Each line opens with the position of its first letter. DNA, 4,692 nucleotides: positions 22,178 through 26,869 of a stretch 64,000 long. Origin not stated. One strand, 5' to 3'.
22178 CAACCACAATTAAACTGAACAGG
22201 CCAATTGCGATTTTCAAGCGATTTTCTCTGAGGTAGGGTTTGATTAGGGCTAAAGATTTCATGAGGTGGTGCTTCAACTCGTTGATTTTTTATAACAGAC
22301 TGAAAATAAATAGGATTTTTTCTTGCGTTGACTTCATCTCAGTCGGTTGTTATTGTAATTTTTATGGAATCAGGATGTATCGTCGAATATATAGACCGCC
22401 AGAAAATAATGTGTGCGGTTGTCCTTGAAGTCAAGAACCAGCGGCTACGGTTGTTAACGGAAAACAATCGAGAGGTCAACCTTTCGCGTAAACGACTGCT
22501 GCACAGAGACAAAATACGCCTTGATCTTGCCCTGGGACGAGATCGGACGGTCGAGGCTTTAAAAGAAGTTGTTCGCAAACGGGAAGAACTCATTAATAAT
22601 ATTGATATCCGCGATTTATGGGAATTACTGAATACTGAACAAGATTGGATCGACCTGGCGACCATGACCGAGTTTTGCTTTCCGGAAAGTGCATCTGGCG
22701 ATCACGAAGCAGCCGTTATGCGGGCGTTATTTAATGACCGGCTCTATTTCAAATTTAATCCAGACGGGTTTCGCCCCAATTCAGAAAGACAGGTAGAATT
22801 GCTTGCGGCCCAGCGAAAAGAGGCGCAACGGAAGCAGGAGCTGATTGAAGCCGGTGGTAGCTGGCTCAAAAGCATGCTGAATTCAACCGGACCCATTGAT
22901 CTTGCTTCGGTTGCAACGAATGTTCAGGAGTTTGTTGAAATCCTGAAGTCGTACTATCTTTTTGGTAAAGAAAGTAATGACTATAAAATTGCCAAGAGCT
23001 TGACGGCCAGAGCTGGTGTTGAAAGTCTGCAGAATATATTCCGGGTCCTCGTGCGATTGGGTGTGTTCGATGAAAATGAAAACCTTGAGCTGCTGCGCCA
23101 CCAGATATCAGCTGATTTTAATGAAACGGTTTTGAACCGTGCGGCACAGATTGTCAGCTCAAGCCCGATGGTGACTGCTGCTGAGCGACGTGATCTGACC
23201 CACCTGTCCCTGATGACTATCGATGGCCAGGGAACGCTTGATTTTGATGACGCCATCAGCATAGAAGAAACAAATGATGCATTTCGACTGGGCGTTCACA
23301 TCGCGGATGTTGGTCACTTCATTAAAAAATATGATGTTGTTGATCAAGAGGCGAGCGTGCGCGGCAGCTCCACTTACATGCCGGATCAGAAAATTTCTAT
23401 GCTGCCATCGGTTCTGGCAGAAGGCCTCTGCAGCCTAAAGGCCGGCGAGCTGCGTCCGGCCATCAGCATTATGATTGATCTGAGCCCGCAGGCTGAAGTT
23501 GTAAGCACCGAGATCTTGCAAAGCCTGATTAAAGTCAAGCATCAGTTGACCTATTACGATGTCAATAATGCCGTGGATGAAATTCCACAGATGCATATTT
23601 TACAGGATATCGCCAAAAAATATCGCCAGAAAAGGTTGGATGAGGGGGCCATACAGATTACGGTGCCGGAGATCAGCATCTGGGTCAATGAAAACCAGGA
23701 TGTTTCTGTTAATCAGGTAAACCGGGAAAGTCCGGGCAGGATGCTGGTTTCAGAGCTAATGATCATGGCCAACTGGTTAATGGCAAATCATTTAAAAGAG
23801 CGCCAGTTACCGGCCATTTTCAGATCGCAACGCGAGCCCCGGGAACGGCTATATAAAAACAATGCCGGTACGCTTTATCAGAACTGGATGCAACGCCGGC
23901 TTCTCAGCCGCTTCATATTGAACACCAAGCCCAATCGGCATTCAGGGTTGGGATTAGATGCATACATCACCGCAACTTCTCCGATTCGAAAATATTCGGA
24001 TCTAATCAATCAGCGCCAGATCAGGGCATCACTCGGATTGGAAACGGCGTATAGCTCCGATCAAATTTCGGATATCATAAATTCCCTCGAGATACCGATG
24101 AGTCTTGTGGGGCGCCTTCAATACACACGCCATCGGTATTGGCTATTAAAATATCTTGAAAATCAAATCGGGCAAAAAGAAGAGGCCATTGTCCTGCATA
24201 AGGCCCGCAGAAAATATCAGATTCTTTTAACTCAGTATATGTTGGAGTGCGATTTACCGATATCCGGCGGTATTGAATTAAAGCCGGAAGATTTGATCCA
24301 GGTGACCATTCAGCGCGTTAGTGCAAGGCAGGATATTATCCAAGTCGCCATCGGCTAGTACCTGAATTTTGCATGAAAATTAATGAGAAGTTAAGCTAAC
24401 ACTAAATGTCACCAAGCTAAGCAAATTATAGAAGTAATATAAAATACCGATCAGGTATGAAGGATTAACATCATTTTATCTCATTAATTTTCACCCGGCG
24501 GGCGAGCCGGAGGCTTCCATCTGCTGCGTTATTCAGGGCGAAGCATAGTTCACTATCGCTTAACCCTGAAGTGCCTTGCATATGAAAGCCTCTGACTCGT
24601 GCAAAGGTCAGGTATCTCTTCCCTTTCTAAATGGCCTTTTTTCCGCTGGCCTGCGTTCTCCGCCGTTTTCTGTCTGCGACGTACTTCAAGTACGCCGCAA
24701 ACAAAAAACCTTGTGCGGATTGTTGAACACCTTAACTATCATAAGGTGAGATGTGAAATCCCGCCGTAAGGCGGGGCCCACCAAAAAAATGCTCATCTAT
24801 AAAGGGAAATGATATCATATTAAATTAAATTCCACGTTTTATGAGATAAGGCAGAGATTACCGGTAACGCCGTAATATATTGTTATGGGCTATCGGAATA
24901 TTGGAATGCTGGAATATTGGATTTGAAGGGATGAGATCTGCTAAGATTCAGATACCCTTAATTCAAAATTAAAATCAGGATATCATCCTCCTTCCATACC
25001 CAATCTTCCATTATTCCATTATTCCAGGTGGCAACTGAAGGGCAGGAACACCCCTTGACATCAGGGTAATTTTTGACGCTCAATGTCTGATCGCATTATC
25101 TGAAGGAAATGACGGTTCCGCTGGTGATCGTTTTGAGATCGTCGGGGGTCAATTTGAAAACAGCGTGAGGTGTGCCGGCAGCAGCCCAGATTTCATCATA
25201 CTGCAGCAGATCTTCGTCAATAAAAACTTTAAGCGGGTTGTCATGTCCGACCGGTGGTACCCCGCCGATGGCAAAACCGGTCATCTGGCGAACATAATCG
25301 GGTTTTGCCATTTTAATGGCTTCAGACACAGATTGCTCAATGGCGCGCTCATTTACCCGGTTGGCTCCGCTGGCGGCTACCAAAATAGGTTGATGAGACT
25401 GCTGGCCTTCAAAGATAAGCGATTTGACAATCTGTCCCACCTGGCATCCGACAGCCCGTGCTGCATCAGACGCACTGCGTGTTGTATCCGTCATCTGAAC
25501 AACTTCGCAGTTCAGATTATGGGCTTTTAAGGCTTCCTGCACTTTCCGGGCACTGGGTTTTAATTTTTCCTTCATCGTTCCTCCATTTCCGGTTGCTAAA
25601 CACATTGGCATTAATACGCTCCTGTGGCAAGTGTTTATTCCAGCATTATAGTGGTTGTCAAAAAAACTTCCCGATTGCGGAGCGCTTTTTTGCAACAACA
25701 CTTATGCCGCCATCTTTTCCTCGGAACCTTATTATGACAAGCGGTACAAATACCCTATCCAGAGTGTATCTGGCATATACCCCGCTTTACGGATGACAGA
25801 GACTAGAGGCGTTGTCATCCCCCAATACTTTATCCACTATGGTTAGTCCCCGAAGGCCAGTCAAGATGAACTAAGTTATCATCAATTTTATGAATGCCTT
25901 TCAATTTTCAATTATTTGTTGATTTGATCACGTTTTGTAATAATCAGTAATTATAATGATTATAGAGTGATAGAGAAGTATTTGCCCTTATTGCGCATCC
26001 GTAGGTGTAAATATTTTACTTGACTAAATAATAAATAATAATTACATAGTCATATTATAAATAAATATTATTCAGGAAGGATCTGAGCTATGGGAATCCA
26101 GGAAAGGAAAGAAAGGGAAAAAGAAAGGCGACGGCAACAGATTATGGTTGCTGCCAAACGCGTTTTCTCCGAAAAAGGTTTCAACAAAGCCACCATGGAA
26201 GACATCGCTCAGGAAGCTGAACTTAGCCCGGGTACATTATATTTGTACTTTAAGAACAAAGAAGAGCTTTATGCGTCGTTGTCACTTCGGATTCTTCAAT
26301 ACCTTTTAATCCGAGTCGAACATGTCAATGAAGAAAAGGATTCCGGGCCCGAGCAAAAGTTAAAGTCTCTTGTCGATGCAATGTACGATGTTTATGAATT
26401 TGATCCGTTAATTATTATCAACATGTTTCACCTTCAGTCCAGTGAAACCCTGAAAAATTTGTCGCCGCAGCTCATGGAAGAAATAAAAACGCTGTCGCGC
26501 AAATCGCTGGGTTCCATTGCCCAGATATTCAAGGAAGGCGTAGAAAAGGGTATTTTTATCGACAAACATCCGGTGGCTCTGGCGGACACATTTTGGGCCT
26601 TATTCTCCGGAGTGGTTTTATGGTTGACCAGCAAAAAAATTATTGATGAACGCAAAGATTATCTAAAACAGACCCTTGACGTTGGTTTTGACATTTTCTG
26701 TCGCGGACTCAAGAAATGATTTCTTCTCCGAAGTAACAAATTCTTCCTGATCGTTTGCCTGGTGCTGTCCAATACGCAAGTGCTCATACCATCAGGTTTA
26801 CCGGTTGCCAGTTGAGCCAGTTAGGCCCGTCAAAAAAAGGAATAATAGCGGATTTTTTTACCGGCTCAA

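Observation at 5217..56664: Pervasive intergenic word-repeat hairpins: same architecture, different words at different loci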

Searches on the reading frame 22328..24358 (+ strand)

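Call 12: search_protein_families(library=pfam, proteins=[window:22328-24358:+])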
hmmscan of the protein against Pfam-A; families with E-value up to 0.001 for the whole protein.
window:22328-24358:+ (676 aa): 3 families
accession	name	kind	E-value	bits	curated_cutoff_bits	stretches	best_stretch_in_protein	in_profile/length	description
PF00773.25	RNB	-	5.4e-78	263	29.3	1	287-569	1-324/326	RNB domain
PF23161.1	HTH_RNase_II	-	2e-14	54.6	24.7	1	156-253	1-95/95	Double HTH domain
PF25255.1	wH_RNase_II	-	1.4e-05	25.5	27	1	82-153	3-76/78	Ribonuclease II, winged helix domain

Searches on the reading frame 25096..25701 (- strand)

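Call 54: search_protein_families(library=pfam, proteins=[window:25096-25701:-])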
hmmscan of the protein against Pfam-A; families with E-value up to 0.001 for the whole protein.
window:25096-25701:- (201 aa): 1 family
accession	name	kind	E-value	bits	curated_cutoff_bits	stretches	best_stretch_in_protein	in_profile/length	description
PF04073.20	tRNA_edit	-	3.7e-28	98.5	25.5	1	73-191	3-122/123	Aminoacyl-tRNA editing domain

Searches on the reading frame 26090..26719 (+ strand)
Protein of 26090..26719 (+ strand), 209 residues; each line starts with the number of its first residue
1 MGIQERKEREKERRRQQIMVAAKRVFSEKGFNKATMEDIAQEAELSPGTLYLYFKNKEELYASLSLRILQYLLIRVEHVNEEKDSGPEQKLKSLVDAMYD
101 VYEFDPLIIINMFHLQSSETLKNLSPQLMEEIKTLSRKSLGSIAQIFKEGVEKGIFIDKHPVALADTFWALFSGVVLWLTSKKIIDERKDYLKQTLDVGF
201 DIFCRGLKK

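Call 54: search_protein_families(library=pfam, proteins=[window:26090-26719:+])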
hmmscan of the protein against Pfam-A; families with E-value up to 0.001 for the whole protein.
window:26090-26719:+ (209 aa): 2 families
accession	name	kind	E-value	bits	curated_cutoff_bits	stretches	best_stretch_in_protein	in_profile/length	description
PF00440.29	TetR_N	-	7.9e-18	64.4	24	1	18-63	1-46/47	Bacterial regulatory proteins, tetR family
PF17932.6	TetR_C_24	-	0.00017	22.3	26.4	1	87-179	4-91/114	Tetracyclin repressor-like, C-terminal domain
